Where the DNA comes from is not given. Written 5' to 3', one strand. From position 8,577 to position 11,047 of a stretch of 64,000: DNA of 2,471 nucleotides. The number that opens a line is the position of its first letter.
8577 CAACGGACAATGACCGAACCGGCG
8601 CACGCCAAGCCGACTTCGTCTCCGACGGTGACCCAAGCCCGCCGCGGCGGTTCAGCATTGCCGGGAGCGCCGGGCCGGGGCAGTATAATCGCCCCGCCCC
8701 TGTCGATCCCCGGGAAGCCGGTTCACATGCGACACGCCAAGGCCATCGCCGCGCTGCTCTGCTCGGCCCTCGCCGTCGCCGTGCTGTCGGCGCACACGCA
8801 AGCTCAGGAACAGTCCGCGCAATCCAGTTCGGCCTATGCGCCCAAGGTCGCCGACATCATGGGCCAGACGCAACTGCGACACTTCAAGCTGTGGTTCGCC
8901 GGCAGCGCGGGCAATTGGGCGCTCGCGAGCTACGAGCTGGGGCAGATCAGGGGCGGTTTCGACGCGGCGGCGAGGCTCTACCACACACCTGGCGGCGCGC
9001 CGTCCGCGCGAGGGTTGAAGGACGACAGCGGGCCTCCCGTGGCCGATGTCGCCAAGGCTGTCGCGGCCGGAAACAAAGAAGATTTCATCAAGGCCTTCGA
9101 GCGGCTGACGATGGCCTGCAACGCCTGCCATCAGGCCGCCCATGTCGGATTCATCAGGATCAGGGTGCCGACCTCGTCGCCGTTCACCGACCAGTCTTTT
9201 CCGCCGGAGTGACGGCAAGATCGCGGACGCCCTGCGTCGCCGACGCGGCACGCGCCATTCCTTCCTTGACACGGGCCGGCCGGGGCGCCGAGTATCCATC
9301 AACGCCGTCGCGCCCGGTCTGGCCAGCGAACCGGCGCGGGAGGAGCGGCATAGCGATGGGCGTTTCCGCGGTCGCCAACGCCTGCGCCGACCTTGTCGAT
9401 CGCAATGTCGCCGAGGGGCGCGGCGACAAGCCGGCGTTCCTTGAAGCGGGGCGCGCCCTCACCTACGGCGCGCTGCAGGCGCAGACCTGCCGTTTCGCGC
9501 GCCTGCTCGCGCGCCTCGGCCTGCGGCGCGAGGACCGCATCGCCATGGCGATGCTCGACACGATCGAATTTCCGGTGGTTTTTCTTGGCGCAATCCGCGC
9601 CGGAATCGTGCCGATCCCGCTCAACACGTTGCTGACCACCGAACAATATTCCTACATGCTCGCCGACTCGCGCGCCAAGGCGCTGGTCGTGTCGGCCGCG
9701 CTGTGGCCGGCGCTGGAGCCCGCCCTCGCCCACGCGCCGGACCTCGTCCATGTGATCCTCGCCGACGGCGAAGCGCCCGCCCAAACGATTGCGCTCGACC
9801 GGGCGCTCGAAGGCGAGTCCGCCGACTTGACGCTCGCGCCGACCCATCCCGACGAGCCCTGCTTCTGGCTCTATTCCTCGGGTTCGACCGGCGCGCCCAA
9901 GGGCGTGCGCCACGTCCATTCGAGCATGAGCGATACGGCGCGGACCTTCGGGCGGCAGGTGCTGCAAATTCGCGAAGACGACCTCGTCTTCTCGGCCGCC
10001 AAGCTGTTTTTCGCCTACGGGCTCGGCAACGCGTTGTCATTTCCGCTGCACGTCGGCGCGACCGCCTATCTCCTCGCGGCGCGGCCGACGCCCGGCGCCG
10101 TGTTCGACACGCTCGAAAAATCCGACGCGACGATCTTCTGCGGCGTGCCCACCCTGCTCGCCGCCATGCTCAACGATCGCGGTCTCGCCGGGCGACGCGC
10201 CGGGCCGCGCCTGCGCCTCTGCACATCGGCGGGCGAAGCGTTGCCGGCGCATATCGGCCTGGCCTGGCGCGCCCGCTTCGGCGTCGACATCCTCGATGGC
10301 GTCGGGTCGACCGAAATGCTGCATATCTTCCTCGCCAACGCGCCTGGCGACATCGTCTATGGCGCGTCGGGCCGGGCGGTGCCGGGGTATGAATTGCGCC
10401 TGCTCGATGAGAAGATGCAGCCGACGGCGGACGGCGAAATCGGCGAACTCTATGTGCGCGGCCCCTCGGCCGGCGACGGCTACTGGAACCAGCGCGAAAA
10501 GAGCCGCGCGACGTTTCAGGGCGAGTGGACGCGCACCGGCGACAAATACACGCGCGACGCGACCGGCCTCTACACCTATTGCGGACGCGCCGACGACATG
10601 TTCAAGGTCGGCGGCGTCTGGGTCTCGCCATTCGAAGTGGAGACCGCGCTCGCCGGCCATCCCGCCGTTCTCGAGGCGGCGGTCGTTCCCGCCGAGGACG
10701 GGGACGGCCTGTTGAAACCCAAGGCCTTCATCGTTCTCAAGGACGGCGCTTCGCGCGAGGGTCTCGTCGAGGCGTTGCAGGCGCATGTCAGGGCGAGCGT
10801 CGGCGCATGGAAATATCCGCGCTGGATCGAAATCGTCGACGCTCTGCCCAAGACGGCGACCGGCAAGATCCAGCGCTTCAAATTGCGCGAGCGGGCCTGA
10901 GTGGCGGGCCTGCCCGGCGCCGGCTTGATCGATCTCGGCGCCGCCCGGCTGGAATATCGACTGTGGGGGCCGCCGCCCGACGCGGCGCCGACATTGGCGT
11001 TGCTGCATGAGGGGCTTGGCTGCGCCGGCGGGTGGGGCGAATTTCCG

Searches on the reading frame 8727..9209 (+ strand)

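Call 11: search_protein_families(library=pfam, proteins=[window:8727-9209:+], max_evalue=0.01)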
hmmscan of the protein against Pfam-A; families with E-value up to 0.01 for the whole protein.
window:8727-9209:+ (161 aa): 1 family
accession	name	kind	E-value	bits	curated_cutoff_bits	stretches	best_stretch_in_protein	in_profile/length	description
PF01322.25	Cytochrom_C_2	-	0.0041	18.5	26.5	1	105-136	87-118/121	Cytochrome C'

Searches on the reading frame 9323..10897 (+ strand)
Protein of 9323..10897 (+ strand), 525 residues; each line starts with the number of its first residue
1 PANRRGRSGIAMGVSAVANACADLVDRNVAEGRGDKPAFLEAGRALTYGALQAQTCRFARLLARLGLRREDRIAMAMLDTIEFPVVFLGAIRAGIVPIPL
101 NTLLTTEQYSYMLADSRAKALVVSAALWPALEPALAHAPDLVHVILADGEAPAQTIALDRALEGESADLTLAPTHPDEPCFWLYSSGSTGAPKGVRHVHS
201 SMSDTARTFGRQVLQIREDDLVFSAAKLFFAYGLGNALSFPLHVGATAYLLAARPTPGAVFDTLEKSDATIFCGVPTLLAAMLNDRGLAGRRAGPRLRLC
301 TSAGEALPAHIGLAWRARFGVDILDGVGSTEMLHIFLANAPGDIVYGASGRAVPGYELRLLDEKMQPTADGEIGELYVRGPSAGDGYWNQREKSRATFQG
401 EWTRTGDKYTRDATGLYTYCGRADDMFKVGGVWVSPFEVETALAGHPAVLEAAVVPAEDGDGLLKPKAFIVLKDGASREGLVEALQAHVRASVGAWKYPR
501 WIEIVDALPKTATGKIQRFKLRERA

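Call 11: search_protein_families(library=pfam, proteins=[window:9323-10897:+], max_evalue=0.01)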
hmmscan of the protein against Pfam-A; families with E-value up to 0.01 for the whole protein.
window:9323-10897:+ (525 aa): 2 families
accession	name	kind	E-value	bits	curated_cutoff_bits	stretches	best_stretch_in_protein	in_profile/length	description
PF00501.34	AMP-binding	-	1.3e-79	268.2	29.9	1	29-388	4-384/384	AMP-binding enzyme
PF13193.12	AMP-binding_C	-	2.1e-19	70.7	24.5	1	438-515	1-76/76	AMP-binding enzyme C-terminal domain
